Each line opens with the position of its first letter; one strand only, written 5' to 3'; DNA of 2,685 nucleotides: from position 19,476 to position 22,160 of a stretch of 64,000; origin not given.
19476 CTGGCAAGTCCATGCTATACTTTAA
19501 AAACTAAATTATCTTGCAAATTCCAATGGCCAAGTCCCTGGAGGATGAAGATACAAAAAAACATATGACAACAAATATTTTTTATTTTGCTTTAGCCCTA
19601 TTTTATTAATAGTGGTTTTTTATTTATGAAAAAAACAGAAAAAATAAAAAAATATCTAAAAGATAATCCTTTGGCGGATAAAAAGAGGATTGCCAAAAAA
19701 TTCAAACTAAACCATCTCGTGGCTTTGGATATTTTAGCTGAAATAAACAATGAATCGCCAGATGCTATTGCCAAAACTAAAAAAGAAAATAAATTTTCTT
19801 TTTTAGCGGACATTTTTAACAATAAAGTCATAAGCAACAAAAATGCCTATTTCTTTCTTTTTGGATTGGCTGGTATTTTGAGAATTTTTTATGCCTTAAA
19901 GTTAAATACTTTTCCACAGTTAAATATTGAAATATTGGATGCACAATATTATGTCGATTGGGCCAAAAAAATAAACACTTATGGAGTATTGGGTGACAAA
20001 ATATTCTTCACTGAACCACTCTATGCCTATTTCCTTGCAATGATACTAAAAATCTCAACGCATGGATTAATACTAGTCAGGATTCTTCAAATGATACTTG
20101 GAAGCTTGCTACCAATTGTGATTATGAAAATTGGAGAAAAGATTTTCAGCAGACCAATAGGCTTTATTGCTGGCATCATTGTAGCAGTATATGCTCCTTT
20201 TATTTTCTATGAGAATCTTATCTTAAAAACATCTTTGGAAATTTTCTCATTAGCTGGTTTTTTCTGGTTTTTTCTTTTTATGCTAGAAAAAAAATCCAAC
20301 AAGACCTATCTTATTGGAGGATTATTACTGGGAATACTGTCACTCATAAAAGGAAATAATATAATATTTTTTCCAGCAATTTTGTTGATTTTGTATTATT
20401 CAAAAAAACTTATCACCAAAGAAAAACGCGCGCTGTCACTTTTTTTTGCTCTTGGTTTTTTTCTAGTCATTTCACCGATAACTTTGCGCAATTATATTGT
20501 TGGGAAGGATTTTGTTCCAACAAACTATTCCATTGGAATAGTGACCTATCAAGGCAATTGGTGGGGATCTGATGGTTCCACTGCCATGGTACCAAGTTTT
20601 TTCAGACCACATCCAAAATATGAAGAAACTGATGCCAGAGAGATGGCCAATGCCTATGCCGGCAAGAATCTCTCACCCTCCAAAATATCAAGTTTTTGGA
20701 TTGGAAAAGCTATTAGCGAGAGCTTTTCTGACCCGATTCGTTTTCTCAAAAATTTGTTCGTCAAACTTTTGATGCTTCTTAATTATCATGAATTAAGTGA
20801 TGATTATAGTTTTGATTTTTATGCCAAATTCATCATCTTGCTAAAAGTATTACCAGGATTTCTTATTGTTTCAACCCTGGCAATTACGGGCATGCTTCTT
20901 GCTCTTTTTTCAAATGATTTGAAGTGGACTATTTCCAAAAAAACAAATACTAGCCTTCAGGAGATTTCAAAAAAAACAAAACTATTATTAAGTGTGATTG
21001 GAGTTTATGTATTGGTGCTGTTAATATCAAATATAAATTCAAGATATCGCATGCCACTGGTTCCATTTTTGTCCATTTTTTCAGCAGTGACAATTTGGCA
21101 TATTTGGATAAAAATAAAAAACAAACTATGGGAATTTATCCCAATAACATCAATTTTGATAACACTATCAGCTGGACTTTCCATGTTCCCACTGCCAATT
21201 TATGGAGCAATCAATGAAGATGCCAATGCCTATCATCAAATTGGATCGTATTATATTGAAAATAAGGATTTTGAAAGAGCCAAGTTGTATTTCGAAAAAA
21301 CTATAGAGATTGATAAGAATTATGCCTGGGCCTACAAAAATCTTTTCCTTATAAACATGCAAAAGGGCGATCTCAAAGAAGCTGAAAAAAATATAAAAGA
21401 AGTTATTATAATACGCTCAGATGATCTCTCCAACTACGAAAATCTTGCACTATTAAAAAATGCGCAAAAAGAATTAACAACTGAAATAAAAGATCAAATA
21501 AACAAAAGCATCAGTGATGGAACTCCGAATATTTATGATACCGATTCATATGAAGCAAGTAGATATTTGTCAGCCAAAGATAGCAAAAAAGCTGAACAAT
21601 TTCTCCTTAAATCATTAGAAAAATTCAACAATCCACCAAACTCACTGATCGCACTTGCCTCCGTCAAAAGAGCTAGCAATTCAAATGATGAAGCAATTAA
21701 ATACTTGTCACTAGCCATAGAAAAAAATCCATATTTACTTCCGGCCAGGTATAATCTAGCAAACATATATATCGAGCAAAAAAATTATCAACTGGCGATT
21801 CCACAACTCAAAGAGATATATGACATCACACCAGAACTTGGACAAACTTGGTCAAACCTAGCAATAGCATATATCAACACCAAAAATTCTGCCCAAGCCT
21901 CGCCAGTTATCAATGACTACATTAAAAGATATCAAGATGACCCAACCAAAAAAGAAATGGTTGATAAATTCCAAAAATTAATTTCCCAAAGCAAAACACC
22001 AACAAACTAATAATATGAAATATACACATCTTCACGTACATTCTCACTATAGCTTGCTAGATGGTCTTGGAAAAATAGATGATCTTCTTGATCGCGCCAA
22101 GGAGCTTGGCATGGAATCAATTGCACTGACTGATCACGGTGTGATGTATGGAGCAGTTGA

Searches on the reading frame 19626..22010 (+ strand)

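Call 84: search_protein_families(library=pfam, proteins=[window:19626-22010:+], max_evalue=0.00001)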
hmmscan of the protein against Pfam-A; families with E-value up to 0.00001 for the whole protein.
window:19626-22010:+ (794 aa): 10 families
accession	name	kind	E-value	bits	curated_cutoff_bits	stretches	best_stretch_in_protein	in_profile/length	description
PF14559.12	TPR_19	-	5.1e-18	65.6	25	1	716-773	2-59/68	Tetratricopeptide repeat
PF13181.12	TPR_8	-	6.2e-15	54.5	25.7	0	533-565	1-33/34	Tetratricopeptide repeat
PF07719.23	TPR_2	-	8.3e-14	50.9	27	0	533-566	1-34/34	Tetratricopeptide repeat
PF13231.12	PMT_2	-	1.2e-12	48.7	26.1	1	131-284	4-156/160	Dolichyl-phosphate-mannose-protein mannosyltransferase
PF13428.12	TPR_14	-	5.4e-12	45.6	23.5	0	671-713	1-43/44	Tetratricopeptide repeat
PF13424.12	TPR_12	-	9.8e-12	45.3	30.1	0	674-735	6-75/77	Tetratricopeptide repeat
PF00515.34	TPR_1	-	1.2e-11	44.4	27.8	0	533-566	1-34/34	Tetratricopeptide repeat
PF13431.12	TPR_17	-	5e-10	39.3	24.4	0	555-587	1-33/34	Tetratricopeptide repeat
PF13432.12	TPR_16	-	6.4e-06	26.9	32.7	0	676-736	2-62/65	Tetratricopeptide repeat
PF13374.12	TPR_10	-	7.8e-06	26.2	27.5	0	533-562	2-31/42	Tetratricopeptide repeat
